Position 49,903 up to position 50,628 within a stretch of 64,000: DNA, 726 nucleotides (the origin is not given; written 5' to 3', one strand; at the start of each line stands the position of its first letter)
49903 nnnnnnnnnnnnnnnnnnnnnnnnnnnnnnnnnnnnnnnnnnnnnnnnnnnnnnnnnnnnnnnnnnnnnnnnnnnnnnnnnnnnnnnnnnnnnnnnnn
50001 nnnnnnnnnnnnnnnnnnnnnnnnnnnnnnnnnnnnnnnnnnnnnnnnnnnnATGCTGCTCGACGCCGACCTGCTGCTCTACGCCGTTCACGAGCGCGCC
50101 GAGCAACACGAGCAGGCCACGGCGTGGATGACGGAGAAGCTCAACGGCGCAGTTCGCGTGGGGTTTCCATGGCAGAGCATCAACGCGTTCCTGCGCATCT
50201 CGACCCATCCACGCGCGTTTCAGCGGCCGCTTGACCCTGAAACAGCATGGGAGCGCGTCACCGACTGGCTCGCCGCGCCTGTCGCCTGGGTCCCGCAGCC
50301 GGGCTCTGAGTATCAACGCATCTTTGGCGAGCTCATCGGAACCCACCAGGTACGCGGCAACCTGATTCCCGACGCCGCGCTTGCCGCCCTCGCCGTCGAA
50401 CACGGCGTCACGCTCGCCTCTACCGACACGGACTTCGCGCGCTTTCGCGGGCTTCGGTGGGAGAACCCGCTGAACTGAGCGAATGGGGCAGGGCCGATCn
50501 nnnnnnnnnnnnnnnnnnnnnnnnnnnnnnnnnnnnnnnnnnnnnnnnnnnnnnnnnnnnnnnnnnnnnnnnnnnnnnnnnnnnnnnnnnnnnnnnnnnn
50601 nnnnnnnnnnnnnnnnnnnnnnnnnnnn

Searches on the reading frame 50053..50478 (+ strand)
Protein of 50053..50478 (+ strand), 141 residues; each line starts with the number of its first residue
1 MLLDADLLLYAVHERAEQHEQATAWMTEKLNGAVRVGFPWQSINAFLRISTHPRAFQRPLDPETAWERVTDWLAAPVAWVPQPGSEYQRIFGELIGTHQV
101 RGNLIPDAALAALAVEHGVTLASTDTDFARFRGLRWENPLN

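Call 24: search_protein_families(library=pfam, proteins=[window:50053-50478:+], max_evalue=0.01)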
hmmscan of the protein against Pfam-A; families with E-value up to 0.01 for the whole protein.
window:50053-50478:+ (141 aa): 1 family
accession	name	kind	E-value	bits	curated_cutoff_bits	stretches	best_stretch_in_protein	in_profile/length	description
PF01850.27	PIN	-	1.2e-07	32.8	23.6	1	1-132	1-118/120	PIN domain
